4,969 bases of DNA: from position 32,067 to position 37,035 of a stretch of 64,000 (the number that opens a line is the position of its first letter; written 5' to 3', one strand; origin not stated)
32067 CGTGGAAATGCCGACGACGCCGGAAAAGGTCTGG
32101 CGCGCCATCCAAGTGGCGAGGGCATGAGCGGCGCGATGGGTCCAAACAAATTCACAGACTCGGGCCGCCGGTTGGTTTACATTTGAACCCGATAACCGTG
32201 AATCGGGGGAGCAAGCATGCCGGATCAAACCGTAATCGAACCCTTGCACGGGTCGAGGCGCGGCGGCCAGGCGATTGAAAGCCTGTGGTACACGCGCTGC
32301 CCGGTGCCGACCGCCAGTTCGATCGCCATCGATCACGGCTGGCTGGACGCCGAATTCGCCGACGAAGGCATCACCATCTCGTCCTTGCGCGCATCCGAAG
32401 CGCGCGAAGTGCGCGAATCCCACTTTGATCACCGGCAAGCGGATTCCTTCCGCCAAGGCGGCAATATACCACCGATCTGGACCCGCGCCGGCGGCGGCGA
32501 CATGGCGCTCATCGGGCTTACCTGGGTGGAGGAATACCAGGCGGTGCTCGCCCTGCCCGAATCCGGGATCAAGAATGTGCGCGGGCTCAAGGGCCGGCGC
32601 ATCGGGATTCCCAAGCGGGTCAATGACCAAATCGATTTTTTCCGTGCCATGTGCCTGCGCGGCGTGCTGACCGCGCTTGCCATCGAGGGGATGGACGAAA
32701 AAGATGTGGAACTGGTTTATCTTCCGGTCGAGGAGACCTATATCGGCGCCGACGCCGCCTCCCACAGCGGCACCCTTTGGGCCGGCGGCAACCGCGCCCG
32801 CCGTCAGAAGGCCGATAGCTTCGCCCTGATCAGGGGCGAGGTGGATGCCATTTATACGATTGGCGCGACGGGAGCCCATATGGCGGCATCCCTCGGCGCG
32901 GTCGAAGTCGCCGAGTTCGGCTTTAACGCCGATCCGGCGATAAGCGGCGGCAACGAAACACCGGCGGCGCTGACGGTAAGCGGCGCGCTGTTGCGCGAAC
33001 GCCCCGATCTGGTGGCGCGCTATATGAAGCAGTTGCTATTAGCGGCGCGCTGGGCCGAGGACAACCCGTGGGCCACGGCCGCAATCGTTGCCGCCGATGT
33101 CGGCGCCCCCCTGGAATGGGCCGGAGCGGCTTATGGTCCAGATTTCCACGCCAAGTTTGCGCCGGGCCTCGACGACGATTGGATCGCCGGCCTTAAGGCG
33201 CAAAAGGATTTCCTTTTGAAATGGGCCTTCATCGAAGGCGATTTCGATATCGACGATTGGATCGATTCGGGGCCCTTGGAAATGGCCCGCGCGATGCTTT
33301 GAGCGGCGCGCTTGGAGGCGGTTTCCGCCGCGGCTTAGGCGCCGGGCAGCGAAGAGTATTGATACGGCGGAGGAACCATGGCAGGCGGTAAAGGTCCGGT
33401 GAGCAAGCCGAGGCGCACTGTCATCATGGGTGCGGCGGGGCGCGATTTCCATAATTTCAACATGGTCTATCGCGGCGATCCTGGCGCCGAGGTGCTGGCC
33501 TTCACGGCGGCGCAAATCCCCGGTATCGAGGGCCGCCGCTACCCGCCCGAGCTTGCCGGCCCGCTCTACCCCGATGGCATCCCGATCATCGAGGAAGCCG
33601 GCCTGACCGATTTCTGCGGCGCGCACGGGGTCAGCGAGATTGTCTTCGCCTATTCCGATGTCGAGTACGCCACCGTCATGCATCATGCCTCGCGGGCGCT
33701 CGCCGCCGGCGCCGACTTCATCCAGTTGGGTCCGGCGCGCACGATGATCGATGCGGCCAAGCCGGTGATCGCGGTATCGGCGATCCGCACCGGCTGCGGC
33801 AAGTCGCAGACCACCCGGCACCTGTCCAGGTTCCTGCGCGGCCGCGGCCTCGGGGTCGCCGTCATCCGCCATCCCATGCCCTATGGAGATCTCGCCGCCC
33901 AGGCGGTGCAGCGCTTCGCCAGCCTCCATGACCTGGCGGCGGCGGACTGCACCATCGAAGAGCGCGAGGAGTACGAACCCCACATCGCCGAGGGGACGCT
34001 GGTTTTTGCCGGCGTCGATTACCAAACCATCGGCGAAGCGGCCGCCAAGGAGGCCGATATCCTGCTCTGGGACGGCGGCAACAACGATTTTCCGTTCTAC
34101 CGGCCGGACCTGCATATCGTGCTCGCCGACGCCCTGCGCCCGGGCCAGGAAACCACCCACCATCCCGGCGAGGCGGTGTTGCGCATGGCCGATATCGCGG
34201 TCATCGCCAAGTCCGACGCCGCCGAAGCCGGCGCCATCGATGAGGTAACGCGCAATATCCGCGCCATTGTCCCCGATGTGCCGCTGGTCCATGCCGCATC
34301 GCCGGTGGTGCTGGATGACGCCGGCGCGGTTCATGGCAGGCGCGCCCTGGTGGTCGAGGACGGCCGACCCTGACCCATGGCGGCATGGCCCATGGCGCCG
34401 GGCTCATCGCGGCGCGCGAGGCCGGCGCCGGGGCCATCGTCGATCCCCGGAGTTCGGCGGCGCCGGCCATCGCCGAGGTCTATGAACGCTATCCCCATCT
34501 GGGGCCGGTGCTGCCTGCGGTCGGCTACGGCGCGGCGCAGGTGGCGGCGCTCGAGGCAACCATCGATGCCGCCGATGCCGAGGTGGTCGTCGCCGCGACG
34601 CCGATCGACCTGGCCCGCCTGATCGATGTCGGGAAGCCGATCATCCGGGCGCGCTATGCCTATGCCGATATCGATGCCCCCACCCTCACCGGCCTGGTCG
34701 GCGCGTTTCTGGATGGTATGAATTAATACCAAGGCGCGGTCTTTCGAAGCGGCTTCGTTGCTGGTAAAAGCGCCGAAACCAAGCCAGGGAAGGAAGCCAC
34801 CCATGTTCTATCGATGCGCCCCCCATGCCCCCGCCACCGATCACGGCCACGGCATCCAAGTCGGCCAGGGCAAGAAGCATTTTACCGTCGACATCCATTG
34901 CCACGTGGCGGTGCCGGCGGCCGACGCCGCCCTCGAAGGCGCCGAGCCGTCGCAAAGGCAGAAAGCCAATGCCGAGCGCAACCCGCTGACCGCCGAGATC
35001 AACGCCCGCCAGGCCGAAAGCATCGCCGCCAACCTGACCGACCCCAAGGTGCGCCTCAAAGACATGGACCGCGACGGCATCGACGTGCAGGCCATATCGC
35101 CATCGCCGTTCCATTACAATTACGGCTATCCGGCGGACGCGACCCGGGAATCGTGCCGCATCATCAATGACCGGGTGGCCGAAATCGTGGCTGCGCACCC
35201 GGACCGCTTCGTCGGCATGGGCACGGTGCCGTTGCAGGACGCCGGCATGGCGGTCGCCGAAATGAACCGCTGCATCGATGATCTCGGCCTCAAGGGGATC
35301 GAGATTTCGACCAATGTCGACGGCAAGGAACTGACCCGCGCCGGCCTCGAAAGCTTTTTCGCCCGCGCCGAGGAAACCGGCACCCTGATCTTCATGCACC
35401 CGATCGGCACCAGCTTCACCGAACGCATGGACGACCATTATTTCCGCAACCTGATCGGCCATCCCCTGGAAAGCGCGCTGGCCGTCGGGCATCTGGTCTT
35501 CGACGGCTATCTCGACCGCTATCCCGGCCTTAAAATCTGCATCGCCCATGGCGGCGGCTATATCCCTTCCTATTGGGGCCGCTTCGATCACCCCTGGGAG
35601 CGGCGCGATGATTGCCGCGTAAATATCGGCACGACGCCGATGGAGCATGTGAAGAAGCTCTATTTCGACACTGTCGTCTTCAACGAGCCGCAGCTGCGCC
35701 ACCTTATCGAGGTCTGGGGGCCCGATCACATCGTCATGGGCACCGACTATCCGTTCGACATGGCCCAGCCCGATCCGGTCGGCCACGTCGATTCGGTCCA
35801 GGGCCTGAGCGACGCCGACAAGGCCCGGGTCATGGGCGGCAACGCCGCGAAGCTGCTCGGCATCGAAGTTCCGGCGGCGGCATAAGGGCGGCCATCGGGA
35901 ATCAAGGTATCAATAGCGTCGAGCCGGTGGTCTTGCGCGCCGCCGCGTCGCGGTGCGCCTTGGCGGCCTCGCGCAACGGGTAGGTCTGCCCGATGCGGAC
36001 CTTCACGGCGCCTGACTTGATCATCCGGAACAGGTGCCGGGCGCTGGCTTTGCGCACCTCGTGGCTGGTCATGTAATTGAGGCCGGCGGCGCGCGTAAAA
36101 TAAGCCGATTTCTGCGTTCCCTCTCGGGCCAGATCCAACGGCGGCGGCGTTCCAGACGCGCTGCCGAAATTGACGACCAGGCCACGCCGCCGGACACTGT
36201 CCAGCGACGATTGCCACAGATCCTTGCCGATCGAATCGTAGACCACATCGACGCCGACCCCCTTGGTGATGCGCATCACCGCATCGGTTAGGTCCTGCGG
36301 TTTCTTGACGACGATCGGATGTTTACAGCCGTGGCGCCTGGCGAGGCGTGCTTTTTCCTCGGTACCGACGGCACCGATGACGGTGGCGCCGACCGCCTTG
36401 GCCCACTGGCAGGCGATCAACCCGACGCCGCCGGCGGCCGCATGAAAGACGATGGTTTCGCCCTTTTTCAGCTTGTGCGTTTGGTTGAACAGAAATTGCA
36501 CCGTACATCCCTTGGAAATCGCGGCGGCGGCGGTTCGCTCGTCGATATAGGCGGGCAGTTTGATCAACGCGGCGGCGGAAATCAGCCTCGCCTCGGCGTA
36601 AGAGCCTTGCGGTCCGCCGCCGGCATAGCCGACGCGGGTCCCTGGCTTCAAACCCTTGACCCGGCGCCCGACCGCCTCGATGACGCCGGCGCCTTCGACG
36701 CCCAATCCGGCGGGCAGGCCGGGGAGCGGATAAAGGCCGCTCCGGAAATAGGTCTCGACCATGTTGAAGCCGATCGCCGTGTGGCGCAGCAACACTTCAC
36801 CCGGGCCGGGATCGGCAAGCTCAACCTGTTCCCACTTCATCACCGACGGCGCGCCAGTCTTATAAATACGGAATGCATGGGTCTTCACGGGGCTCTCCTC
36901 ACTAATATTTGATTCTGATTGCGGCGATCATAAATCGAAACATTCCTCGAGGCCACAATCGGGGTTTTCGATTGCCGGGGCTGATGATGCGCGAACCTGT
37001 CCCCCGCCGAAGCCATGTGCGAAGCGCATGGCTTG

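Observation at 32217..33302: Cytoplasmic SsuA-fold protein that looks like a DszB-type desulfinase rather than a transporter component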

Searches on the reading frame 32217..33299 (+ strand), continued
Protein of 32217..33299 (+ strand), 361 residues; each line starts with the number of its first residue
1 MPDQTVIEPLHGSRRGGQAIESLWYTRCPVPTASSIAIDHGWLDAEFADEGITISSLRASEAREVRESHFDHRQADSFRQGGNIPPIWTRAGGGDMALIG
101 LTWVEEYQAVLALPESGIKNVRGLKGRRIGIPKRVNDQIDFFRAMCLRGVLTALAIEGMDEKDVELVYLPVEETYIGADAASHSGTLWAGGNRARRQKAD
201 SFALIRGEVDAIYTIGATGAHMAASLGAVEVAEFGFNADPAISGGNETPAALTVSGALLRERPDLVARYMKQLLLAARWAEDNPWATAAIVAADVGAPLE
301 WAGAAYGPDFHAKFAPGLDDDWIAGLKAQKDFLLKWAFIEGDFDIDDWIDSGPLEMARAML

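Call 86: get_annotated_region(hit=H15, flank=9000)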
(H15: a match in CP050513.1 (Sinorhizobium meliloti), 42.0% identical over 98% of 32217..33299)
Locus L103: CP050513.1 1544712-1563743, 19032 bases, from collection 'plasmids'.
description: Sinorhizobium meliloti strain RCAM1750 plasmid p_1, complete sequence
organism: Sinorhizobium meliloti (NCBI taxid 382)
taxonomy: Bacteria; Pseudomonadota; Alphaproteobacteria; Hyphomicrobiales; Rhizobiaceae; Sinorhizobium; Sinorhizobium meliloti
host: -; source: Medicago sativa,cell culture,root nodule; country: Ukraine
typing (MOB-suite, as given by PLSDB): conjugative; relaxase MOBQ; mating-pair formation MPF_T
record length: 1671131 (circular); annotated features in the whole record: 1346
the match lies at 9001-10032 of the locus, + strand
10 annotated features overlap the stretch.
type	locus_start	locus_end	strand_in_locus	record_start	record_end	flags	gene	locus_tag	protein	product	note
CDS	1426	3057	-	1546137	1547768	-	-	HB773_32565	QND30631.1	ABC transporter substrate-binding protein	-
CDS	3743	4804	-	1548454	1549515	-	-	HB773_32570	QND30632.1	aldo/keto reductase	-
CDS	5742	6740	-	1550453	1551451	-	-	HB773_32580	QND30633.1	ABC transporter ATP-binding protein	-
CDS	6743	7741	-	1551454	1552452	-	-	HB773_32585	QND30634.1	ABC transporter permease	-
CDS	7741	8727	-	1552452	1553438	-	-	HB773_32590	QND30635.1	ABC transporter permease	-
CDS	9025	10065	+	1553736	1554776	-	-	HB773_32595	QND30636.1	ABC transporter substrate-binding protein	-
CDS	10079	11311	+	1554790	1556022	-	-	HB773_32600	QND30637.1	acyl-CoA/acyl-ACP dehydrogenase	-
CDS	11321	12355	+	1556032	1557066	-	-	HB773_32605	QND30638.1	ABC transporter substrate-binding protein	-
CDS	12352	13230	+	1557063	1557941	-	-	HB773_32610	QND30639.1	NmrA family NAD(P)-binding protein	-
CDS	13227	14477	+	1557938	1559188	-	-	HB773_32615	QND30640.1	FAD-dependent monooxygenase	-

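Call 87: get_annotated_region(hit=H1, flank=9000)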
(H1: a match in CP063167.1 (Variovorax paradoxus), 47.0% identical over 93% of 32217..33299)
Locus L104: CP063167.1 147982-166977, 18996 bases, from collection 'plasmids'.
description: Variovorax paradoxus strain VAI-C plasmid unnamed, complete sequence
organism: Variovorax paradoxus (NCBI taxid 34073)
taxonomy: Bacteria; Pseudomonadota; Betaproteobacteria; Burkholderiales; Comamonadaceae; Variovorax; Variovorax paradoxus
host: -; source: -; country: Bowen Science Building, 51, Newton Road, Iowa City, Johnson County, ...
typing (MOB-suite, as given by PLSDB): non-mobilizable
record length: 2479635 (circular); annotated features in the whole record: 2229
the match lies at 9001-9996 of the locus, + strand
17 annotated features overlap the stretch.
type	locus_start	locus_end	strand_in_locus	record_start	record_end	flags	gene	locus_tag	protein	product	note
CDS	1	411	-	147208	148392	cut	-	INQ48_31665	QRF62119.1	LLM class flavin-dependent oxidoreductase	-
CDS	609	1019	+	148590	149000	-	arr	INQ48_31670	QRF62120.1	NAD(+)--rifampin ADP-ribosyltransferase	-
CDS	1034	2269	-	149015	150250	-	-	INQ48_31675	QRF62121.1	acyl-CoA dehydrogenase family protein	-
CDS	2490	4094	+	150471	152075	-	-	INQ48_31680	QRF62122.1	ABC transporter substrate-binding protein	-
CDS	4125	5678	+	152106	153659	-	-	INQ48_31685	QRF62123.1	amidase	-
CDS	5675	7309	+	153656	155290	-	-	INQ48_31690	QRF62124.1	ABC transporter substrate-binding protein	-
CDS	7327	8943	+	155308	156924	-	-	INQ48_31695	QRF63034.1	ABC transporter substrate-binding protein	-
CDS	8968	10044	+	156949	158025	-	-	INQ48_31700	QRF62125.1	ABC transporter substrate-binding protein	-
CDS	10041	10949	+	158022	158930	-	-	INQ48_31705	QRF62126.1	SDR family NAD(P)-dependent oxidoreductase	-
CDS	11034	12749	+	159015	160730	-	-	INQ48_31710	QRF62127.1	sulfurtransferase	-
CDS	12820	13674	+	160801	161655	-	-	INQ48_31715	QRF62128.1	transporter substrate-binding domain-containing protein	-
CDS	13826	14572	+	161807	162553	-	-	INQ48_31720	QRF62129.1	amino acid ABC transporter permease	-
CDS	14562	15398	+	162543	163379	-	-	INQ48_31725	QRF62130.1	amino acid ABC transporter permease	-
CDS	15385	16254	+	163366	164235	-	-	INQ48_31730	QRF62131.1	amino acid ABC transporter ATP-binding protein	-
CDS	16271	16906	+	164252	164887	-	-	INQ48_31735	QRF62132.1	cysteine dioxygenase family protein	-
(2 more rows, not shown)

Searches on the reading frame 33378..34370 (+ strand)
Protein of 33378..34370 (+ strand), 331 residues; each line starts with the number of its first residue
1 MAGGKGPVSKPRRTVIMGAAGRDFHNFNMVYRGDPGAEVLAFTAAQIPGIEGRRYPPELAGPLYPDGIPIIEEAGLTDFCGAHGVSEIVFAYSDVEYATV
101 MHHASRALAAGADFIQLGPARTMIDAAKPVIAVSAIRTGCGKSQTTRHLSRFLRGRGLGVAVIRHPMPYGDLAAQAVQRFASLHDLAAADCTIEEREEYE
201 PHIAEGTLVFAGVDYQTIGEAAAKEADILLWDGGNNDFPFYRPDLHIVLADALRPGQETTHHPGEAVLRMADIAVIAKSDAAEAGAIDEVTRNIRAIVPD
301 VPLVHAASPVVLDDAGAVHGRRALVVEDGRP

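Call 7: search_protein_families(library=pfam, proteins=[window:33378-34370:+], max_evalue=0.001)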
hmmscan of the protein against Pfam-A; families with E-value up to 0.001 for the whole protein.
window:33378-34370:+ (331 aa): 0 families

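Call 30: search_protein_families(library=ncbifam, proteins=[window:33378-34370:+], max_evalue=0.001)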
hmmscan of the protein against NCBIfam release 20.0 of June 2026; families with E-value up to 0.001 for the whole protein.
window:33378-34370:+ (331 aa): 0 families

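Call 38: search_solved_structures(query=window:33378-34370:+, max_evalue=1)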
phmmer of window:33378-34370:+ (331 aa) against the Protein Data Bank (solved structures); distinct sequences matched with E-value up to 1: 2.
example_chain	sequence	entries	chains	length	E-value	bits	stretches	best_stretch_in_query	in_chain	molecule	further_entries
9sxb_A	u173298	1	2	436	0.0056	19.1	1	220-326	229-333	Cyclic 2,3-diphosphoglycerate synthetase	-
7osv_A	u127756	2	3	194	0.15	14.4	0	208-295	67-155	DeNovoTIM6-SB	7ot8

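Call 48: search_protein_families(library=pfam, proteins=[window:33378-34370:+], max_evalue=0.01)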
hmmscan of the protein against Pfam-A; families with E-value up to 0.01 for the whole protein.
window:33378-34370:+ (331 aa): 0 families

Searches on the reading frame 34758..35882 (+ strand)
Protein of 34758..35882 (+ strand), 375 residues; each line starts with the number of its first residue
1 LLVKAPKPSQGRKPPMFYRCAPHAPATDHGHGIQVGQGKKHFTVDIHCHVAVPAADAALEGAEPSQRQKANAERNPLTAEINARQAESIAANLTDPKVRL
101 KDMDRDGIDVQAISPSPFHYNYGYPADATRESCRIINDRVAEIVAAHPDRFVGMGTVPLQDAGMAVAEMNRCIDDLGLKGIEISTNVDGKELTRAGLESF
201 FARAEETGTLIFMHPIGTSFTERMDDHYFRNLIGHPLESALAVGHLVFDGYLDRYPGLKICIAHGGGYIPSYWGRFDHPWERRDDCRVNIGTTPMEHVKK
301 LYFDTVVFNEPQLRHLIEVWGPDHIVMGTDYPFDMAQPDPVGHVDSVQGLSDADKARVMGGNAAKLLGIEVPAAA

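Call 7: search_protein_families(library=pfam, proteins=[window:34758-35882:+], max_evalue=0.001)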
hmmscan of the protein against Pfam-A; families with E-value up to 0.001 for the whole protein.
window:34758-35882:+ (375 aa): 1 family
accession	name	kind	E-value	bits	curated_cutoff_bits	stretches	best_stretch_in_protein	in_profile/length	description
PF04909.20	Amidohydro_2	-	3.8e-46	158.6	26.4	1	44-369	1-289/289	Amidohydrolase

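Call 30: search_protein_families(library=ncbifam, proteins=[window:34758-35882:+], max_evalue=0.001)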
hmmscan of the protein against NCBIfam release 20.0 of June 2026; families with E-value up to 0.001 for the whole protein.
window:34758-35882:+ (375 aa): 0 families

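Call 37: search_solved_structures(query=window:34758-35882:+, max_evalue=0.001)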
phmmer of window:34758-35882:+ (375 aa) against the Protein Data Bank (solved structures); distinct sequences matched with E-value up to 0.001: 47.
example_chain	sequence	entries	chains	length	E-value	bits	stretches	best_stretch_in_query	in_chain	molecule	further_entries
2wm1_A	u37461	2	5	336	8.2e-58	199.3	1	89-370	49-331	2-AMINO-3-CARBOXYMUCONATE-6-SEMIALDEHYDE DECARBOXYLASE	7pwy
4ofc_A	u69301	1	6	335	8.3e-58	199.2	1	89-370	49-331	2-amino-3-carboxymuconate-6-semialdehyde decarboxylase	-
4igm_A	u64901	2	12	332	1.1e-57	198.9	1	89-370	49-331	2-amino-3-carboxymuconate-6-semialdehyde decarboxylase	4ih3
4ign_A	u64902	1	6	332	1.1e-57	198.8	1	89-370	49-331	2-amino-3-carboxymuconate-6-semialdehyde decarboxylase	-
6mgt_A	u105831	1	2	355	3e-47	164.5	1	29-370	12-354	2-amino-3-carboxymuconate 6-semialdehyde decarboxylase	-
6mgs_A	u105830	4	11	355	2e-46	161.7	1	29-370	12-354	2-amino-3-carboxymuconate 6-semialdehyde decarboxylase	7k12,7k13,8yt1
8yt2_A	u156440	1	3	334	6.5e-46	160.1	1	83-370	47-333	2-amino-3-carboxymuconate 6-semialdehyde decarboxylase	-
2hbv_A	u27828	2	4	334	1.2e-45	159.2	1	83-370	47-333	2-amino-3-carboxymuconate 6-semialdehyde decarboxylase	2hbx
4ifk_B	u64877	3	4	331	3.3e-45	157.7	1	88-369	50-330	2-amino-3-carboxymuconate 6-semialdehyde decarboxylase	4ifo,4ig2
4era_A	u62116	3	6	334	8.4e-45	156.4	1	83-370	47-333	2-amino-3-carboxymuconate 6-semialdehyde decarboxylase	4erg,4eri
4ifk_A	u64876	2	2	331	1.9e-44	155.2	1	87-369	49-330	2-amino-3-carboxymuconate 6-semialdehyde decarboxylase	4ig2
4ifr_A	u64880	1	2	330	2e-44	155.2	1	87-369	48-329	2-amino-3-carboxymuconate 6-semialdehyde decarboxylase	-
4epk_A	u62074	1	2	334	3e-44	154.6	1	83-370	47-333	2-amino-3-carboxymuconate 6-semialdehyde decarboxylase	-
4icm_A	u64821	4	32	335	5.6e-28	101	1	97-368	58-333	5-carboxyvanillate decarboxylase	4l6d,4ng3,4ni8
3nur_A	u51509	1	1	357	7.9e-25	90.7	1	98-369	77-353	Amidohydrolase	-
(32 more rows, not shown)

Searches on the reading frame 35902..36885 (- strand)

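Call 7: search_protein_families(library=pfam, proteins=[window:35902-36885:-], max_evalue=0.001)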
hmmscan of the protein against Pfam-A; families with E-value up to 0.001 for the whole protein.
window:35902-36885:- (327 aa): 3 families
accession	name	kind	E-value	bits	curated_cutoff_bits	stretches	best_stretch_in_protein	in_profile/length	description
PF00107.32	ADH_zinc_N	-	1.6e-23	83.5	31.8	1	153-256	1-103/129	Zinc-binding dehydrogenase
PF13602.12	ADH_zinc_N_2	-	4.4e-18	66.9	27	1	186-322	2-131/134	Zinc-binding dehydrogenase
PF08240.17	ADH_N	-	5.1e-13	49.6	23.5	1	27-111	1-103/104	Alcohol dehydrogenase GroES-like domain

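Call 30: search_protein_families(library=ncbifam, proteins=[window:35902-36885:-], max_evalue=0.001)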
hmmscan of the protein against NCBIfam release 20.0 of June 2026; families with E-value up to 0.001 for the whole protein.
window:35902-36885:- (327 aa): 25 families
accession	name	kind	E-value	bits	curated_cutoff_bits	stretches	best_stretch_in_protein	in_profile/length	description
NF008024.0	PRK10754.1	subfamily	3.4e-96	322.1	348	1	6-327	6-327/327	NADPH:quinone reductase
TIGR02824.1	quinone_pig3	subfamily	2.3e-48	164.9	296.8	1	5-325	4-323/325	putative NAD(P)H quinone oxidoreductase, PIG3 family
NF010344.0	PRK13771.1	subfamily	5e-26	91.5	349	2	93-325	115-331/334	putative alcohol dehydrogenase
NF041183.1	Pks2_ls1_myc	equivalog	8.5e-25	85.9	2400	1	6-325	1410-1727/2086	sulfolipid-1 biosynthesis phthioceranic/hydroxyphthioceranic acid synthase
NF041172.1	AcrlCoa_red_Thmprot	equivalog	8.1e-23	80.9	500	1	94-325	116-332/334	acryloyl-CoA reductase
TIGR03989.1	Rxyl_3153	subfamily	5e-20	72.1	440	2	15-85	13-83/370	NDMA-dependent alcohol dehydrogenase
TIGR01751.1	crot-CoA-red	equivalog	2.3e-19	69.4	378.55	1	91-322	137-382/398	crotonyl-CoA carboxylase/reductase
TIGR03451.1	mycoS_dep_FDH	equivalog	7.1e-18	64.5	512.9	2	94-242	129-277/358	S-(hydroxymethyl)mycothiol dehydrogenase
TIGR02817.1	adh_fam_1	subfamily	2.4e-16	60.1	284.05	1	20-205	19-211/336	zinc-binding alcohol dehydrogenase family protein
TIGR02818.1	adh_III_F_hyde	equivalog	1.9e-15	56.8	543.95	2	2-85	2-83/368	S-(hydroxymethyl)glutathione dehydrogenase/class III alcohol dehydrogenase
NF058644.1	CurcmRedCuraProt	equivalog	6.6e-14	51.7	440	1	14-231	16-230/336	NADPH-dependent curcumin/dihydrocurcumin reductase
NF041097.1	keto_inos_dh_IolM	equivalog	2.7e-13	49.3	450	1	125-319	190-382/389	scyllo-inosose 3-dehydrogenase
TIGR03366.1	HpnZ_proposed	hypoth_equivalog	6e-13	48.7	328.1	1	80-248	94-260/315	putative phosphonate catabolism associated alcohol dehydrogenase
TIGR00692.1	tdh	equivalog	7.9e-13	48.1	458.35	1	92-231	115-251/340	L-threonine 3-dehydrogenase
NF006940.0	PRK09422.1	equivalog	1.8e-12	46.9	344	1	88-242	109-261/338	alcohol dehydrogenase AdhP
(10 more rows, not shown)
